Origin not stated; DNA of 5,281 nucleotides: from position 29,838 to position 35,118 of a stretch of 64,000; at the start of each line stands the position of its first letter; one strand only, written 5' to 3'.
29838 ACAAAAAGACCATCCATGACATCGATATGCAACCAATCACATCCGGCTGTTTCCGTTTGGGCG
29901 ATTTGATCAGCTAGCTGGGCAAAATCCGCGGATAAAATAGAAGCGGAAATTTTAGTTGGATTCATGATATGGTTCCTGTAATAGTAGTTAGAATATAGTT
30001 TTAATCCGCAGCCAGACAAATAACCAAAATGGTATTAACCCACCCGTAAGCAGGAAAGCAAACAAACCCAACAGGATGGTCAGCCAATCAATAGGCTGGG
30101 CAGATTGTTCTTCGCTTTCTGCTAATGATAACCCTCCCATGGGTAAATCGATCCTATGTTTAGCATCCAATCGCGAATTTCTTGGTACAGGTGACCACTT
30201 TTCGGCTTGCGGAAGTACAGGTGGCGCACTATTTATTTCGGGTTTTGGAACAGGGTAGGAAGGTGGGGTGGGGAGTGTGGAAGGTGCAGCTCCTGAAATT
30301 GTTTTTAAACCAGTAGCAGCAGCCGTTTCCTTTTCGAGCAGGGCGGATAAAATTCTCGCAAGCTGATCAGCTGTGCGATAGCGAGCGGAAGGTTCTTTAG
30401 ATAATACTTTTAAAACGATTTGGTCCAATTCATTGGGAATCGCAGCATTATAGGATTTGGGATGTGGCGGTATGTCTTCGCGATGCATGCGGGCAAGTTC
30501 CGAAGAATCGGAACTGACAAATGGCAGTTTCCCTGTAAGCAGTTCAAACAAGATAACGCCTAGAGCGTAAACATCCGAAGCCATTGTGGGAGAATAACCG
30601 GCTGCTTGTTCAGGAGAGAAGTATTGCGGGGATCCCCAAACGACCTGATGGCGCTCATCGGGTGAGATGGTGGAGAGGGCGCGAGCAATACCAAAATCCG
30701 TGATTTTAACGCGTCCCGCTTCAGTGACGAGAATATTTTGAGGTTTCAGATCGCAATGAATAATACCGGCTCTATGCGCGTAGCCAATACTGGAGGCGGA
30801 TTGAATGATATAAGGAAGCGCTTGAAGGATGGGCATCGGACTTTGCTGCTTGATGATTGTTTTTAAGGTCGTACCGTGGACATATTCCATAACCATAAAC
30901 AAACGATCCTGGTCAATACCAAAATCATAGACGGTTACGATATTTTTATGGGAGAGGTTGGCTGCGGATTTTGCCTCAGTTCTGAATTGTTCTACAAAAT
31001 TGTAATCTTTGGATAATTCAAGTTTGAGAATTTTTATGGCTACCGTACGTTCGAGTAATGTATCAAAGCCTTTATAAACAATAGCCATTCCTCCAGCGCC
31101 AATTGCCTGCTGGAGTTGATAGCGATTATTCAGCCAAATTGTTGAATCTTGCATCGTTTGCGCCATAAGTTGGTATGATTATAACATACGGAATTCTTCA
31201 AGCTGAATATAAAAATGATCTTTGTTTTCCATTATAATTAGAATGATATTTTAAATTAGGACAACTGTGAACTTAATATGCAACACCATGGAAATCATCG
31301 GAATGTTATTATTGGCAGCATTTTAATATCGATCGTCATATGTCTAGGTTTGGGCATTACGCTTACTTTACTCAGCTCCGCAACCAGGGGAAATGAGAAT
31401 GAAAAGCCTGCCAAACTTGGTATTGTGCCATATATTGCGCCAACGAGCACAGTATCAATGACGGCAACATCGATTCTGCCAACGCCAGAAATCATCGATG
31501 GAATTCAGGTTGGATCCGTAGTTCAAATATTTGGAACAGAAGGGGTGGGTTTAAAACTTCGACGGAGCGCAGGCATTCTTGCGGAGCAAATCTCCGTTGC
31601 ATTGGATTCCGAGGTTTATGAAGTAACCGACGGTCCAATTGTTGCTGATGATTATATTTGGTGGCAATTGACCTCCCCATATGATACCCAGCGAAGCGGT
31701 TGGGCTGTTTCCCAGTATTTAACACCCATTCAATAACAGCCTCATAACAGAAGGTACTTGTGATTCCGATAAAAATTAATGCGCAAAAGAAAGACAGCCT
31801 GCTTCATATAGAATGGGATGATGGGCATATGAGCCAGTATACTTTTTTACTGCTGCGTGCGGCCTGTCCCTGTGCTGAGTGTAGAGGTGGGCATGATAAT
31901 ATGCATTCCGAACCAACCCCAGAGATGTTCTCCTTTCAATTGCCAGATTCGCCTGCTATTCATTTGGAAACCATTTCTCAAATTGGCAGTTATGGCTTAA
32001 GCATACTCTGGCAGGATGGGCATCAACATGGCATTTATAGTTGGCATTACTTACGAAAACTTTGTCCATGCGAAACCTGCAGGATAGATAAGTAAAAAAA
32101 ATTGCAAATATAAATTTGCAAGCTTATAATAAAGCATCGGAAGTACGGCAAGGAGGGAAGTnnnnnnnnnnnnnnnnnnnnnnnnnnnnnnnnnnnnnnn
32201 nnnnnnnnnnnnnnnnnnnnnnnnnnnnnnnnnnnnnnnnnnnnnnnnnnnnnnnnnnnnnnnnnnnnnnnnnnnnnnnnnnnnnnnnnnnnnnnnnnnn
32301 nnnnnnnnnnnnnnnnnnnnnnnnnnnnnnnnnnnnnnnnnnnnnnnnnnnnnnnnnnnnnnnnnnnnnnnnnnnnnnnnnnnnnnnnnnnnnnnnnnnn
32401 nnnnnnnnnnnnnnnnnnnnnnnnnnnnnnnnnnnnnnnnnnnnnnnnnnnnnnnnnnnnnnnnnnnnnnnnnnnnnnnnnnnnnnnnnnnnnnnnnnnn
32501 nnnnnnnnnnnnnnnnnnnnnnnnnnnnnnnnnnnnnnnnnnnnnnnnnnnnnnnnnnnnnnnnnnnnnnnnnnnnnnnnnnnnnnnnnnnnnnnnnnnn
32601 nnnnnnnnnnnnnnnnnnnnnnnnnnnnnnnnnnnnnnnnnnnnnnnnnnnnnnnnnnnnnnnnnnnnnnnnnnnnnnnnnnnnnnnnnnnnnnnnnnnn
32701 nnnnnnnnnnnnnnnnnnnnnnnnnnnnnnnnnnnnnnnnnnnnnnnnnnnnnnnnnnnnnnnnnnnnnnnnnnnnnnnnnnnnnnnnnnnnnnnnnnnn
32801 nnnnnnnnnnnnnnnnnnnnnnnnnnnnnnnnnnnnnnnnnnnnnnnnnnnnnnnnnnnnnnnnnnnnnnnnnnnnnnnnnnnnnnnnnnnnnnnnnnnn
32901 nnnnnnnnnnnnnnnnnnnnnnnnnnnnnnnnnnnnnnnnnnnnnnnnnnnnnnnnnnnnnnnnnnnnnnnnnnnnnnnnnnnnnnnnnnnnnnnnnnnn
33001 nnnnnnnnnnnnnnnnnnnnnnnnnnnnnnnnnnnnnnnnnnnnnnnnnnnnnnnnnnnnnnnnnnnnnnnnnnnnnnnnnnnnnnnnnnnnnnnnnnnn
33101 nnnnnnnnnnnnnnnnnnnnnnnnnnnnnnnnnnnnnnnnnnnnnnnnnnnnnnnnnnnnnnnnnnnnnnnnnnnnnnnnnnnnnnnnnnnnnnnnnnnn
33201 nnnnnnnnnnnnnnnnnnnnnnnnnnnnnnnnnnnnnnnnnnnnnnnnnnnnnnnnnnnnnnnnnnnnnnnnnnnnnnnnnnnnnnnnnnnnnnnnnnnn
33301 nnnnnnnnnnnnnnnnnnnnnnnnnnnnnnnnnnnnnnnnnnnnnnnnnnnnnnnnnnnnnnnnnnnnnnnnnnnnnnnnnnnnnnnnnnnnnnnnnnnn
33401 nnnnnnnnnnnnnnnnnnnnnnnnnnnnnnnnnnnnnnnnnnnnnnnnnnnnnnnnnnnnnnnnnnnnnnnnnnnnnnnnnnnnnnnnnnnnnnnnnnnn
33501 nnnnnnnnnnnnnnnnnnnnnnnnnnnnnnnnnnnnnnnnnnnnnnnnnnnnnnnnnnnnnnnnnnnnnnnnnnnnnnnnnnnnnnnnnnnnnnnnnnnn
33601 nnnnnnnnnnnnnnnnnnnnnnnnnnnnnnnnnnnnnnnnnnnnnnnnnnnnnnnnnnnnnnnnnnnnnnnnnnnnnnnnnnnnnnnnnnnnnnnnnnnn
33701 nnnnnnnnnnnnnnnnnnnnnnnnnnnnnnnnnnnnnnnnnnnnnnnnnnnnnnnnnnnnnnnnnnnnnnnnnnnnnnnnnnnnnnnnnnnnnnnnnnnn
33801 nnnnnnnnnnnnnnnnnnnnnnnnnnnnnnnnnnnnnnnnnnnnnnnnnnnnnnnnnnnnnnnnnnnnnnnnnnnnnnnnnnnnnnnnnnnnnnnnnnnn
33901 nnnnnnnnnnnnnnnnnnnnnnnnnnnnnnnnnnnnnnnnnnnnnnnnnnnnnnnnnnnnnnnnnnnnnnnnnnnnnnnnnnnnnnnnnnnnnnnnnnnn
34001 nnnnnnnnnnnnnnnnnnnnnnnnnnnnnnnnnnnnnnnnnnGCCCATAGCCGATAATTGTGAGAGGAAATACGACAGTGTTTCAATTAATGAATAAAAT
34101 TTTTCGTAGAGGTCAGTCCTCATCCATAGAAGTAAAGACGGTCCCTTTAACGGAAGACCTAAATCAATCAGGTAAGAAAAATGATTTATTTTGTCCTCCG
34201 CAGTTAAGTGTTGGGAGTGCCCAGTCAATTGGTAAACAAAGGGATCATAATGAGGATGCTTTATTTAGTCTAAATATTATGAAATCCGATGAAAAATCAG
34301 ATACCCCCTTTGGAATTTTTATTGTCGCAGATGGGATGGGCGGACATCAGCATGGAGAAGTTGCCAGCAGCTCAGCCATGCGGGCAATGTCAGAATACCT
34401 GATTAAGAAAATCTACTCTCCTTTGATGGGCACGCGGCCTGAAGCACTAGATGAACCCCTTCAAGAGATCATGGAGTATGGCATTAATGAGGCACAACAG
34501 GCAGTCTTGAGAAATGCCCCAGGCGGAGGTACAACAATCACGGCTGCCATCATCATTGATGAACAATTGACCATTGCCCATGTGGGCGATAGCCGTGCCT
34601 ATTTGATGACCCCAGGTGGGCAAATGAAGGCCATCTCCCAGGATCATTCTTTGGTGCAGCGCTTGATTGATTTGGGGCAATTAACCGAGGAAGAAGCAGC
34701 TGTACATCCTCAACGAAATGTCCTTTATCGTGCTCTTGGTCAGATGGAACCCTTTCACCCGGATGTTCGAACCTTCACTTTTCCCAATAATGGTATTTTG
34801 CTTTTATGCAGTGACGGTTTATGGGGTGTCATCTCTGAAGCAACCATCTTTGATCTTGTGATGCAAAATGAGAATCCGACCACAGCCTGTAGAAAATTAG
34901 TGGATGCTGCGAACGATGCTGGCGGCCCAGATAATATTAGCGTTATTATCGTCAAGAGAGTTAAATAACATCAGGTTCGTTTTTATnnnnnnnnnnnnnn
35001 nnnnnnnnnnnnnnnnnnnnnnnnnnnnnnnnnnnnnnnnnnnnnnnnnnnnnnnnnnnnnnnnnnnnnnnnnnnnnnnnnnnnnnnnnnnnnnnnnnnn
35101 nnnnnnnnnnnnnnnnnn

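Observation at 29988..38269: Eukaryote-like Ser/Thr signalling island: two Hanks kinases (one with PQQ propeller), PP2C, J-domain–VWA fusion, FHA–zinc-ribbon, SH3b, DUF971, orphan OmpR regulator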

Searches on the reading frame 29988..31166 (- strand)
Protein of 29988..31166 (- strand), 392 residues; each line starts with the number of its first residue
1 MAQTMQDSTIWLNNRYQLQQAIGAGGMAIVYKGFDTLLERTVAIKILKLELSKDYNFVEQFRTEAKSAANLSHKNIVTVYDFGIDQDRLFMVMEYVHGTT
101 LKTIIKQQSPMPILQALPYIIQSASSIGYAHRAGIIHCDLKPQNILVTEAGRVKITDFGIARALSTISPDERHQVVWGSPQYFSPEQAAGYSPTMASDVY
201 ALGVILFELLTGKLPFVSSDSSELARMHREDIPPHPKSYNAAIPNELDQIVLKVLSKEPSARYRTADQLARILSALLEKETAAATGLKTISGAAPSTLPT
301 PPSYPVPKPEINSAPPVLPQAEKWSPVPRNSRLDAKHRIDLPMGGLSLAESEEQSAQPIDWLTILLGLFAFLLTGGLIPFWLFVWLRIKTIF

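Call 3: search_protein_families(library=pfam, proteins=[window:29988-31166:-], max_evalue=0.01)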
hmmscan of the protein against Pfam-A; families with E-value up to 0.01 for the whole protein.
window:29988-31166:- (392 aa): 6 families
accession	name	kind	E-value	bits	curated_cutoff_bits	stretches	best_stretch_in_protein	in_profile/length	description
PF00069.31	Pkinase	-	7.6e-54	183.3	31.7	1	16-266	1-255/263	Protein kinase domain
PF07714.23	PK_Tyr_Ser-Thr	-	7.6e-39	134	23.1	1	17-264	2-250/258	Protein tyrosine and serine/threonine kinase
PF03109.22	ABC1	-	1.7e-08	34.4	22.9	1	89-166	143-219/244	ABC1 atypical kinase-like domain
PF01163.29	RIO1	-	0.00021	21.4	22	1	87-159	79-149/187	RIO domain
PF01636.29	APH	-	0.00094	19.4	23.2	0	131-154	166-190/239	Phosphotransferase enzyme family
PF14531.12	Kinase-like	-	0.0078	15.9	25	0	130-219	161-254/289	Kinase-like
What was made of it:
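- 29988..31166 (-): Neighbour unit, not core: tail-anchored Hanks kinase with HCD in place of HRD, a C-terminal TM segment at about 362-388, and no PASTA domain. Pfam Pkinase 7.6e-54 (call 3).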

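Call 70: search_protein_families(library=padloc, proteins=[window:29988-31166:-], max_evalue=0.001)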
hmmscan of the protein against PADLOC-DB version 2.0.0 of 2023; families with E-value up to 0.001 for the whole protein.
window:29988-31166:- (392 aa): 35 families (the best 25 are shown)
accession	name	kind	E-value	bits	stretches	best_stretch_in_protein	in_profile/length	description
PDLC04060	PD-T4-6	-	2.8e-100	334.5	1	11-283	5-276/486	-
PDLC04061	PD-T4-6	-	1.6e-94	316.3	1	5-331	7-336/510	-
PDLC04057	PD-T4-6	-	5.9e-91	303.7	1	12-283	6-277/443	-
PDLC04042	PD-T4-6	-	9.3e-90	299.2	1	10-283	5-279/292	-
PDLC04043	PD-T4-6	-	2.1e-83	278.9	1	5-286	6-287/452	-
PDLC04053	PD-T4-6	-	1e-82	276.1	1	14-284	9-279/311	-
PDLC04047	PD-T4-6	-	1.7e-81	271.9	1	9-283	5-279/327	-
PDLC04054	PD-T4-6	-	3.3e-78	261.6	1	15-307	11-304/347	-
PDLC04039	PD-T4-6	-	3.8e-77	258.2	1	14-310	14-308/458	-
PDLC04138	mad6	-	7.1e-76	254.5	1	3-292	40-329/659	mads_6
PDLC04052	PD-T4-6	-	1.3e-75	253.5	1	11-289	6-289/496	-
PDLC04040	PD-T4-6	-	1e-73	247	1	22-276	2-265/547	-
PDLC04048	PD-T4-6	-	2.1e-73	245.7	1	12-280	8-276/354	-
PDLC04041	PD-T4-6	-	4.1e-60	202.3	1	15-275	29-292/443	-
PDLC04064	PD-T4-6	-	1.4e-58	196.6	1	18-281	24-285/369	-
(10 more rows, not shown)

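Call 71: search_protein_families(library=ncbifam, proteins=[window:29988-31166:-], max_evalue=0.001)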
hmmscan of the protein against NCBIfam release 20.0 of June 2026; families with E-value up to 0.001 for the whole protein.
window:29988-31166:- (392 aa): 22 families
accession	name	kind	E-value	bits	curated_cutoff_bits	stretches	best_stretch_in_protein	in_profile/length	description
NF033483.0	PknB_PASTA_kin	equivalog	1.8e-110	370.6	450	1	11-381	4-353/563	Stk1 family PASTA domain-containing Ser/Thr kinase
NF047741.1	antiphage_MADS6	equivalog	5.3e-51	173.9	460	2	123-299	308-473/612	methylation-associated defense system protein kinase MAD6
NF052427.1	StpK7MSMEG_1200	equivalog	7.3e-51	173.3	900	1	15-284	8-276/601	serine/threonine protein kinase StpK7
NF009651.0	PRK13184.1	equivalog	1.4e-43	149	839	1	14-278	2-292/932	serine/threonine-protein kinase PknD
TIGR03903.1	TOMM_kin_cyc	equivalog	6.5e-43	146.8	705.75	1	40-301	4-270/1267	TOMM system kinase/cyclase fusion protein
NF038150.1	lanthi_synth_IV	equivalog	2.7e-28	98.8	650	1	7-279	182-459/851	class IV lanthionine synthetase LanL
NF053615.1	SerThrKinAfsKStmc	equivalog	6.9e-28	97.7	1300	1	21-276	20-268/809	protein serine/threonine kinase AfsK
NF033442.0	BREX_PglW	equivalog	1.8e-25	88.9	990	2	107-284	305-494/1391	BREX system serine/threonine kinase PglW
NF038151.1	lanthi_synth_III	equivalog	1.5e-16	60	575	1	58-249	267-464/833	class III lanthionine synthetase LanKC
NF058632.1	SerThrKinPrkT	equivalog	2e-12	46.8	280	1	11-159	18-163/322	serine/threonine protein kinase PrkT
TIGR03724.2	arch_bud32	equivalog_domain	2.2e-12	46.9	125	1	60-165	39-135/193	KEOPS complex kinase/ATPase Bud32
NF043056.1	T4SS_LegK1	equivalog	1.1e-11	44.1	550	1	19-209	76-283/516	Dot/Icm T4SS effector kinase LegK1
NF011463.0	PRK14879.1-4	equivalog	1.1e-10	41.3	188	1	20-162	21-161/237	Kae1-associated kinase Bud32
NF011464.0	PRK14879.1-7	equivalog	2.7e-09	37.1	246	1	75-167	67-155/221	Kae1-associated kinase Bud32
NF011460.0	PRK14879.1-1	equivalog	2.9e-09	36.4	199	1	77-163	73-159/232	Kae1-associated kinase Bud32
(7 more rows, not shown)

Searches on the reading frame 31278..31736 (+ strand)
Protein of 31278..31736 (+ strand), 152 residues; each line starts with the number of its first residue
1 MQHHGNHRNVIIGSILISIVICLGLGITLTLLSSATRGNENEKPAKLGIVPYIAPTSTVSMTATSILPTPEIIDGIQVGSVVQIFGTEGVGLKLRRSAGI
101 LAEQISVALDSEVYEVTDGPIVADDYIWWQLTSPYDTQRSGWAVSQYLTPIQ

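Call 3: search_protein_families(library=pfam, proteins=[window:31278-31736:+], max_evalue=0.01)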
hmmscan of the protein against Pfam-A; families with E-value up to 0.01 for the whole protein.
window:31278-31736:+ (152 aa): 0 families

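Call 26: search_protein_families(library=pfam, alignment_id=A2, max_evalue=10)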
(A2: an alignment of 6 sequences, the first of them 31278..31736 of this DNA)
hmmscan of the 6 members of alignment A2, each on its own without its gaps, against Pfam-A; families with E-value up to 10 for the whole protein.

A. member 1, window:31278-31736:+ (152 aa): 1 family
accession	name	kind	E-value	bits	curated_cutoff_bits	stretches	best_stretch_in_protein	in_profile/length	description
PF08239.17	SH3_3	-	0.012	16.2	27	1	91-148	2-53/54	Bacterial SH3 domain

B. families by the number of members that match (of 6 scanned): 3 families
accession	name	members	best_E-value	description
PF08239.17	SH3_3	5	0.00047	Bacterial SH3 domain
PF04478.17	Mid2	1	0.069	Mid2 like cell wall stress sensor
PF20712.2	CyanoTRADDas_TM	1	0.075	Cyanobacterial TRADD-N associated 2-Transmembrane domain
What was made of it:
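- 31278..31736 (+): Neighbour unit: membrane-anchored 152-aa protein with a sub-threshold SH3b-like C-terminal domain. SH3_3 E=0.012; 5 of 6 orthologues match (call 26).
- Checked: (b) SH3b is sub-threshold: SH3_3 E=0.012 for the window protein, though 5 of 6 orthologues match, best E 4.7e-4 (call 26).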

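Call 71: search_protein_families(library=ncbifam, proteins=[window:31278-31736:+], max_evalue=0.001)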
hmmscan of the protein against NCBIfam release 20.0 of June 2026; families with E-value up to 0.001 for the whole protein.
window:31278-31736:+ (152 aa): 0 families

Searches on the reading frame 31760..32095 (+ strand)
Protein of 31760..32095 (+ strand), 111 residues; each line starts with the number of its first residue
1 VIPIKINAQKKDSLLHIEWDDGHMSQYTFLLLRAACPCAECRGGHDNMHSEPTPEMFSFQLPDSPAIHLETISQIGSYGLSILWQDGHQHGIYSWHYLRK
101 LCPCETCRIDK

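Call 3: search_protein_families(library=pfam, proteins=[window:31760-32095:+], max_evalue=0.01)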
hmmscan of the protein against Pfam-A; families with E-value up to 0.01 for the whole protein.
window:31760-32095:+ (111 aa): 1 family
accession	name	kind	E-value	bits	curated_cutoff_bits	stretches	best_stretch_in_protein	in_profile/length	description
PF06155.17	GBBH-like_N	-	2.6e-26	92.6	22.8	1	6-99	1-85/85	Gamma-butyrobetaine hydroxylase-like, N-terminal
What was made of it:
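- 31760..32095 (+): Neighbour unit: DUF971 / GBBH-like_N protein. Pfam 2.6e-26 (call 3).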

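Call 71: search_protein_families(library=ncbifam, proteins=[window:31760-32095:+], max_evalue=0.001)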
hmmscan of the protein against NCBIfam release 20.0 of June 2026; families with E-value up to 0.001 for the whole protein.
window:31760-32095:+ (111 aa): 1 family
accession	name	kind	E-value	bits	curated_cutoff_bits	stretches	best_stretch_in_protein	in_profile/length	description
TIGR02409.1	carnitine_bodg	equivalog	8.1e-07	28.4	414.75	0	15-43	2-30/366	gamma-butyrobetaine dioxygenase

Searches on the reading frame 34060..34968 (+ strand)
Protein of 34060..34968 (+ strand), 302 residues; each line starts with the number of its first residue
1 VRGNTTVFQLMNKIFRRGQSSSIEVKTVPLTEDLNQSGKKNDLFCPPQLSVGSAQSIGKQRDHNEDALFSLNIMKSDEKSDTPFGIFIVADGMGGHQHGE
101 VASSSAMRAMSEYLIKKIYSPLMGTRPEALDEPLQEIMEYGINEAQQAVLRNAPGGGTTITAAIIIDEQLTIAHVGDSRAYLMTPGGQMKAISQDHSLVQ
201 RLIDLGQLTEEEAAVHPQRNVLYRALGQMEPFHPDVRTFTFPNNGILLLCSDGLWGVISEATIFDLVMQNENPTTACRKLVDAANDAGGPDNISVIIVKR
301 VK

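Call 3: search_protein_families(library=pfam, proteins=[window:34060-34968:+], max_evalue=0.01)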
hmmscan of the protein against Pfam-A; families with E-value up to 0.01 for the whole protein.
window:34060-34968:+ (302 aa): 3 families
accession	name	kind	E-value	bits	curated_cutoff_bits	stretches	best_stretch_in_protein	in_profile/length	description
PF00481.26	PP2C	-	1.5e-21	77.7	20.3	1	54-293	5-255/255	Protein phosphatase 2C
PF13672.11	PP2C_2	-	3.2e-11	43.6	24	1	60-255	8-175/209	Protein phosphatase 2C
PF07228.17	SpoIIE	-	1.4e-05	25.6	25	1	222-300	104-191/192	Stage II sporulation protein E (SpoIIE)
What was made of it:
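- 34060..34968 (+): PP2C (PPM) Ser/Thr phosphatase. The start codon is uncertain by about 5 codons. Pfam PP2C 1.5e-21 (call 3).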

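Call 70: search_protein_families(library=padloc, proteins=[window:34060-34968:+], max_evalue=0.001)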
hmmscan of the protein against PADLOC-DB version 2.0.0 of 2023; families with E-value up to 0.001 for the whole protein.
window:34060-34968:+ (302 aa): 2 families
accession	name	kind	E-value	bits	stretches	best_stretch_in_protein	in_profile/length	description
PDLC04518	PDC-M21C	-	5e-15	53.4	1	84-271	30-203/243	-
PDLC04519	PDC-M21C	-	1.2e-06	26.2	1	167-255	100-183/224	-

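Call 71: search_protein_families(library=ncbifam, proteins=[window:34060-34968:+], max_evalue=0.001)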
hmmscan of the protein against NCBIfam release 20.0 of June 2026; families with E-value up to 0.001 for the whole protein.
window:34060-34968:+ (302 aa): 2 families
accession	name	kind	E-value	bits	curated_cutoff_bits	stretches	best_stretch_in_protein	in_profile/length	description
NF033484.1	Stp1_PP2C_phos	equivalog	5.1e-67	225.8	230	1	56-299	3-232/232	Stp1/IreP family PP2C-type Ser/Thr phosphatase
NF011149.0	PRK14559.1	equivalog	2.2e-38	132.4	374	1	51-299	374-630/642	serine/threonine phosphatase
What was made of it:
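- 34060..34968 (+): NCBIfam Stp1/IreP 225.8 bits against a cut-off of 230 (call 71).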
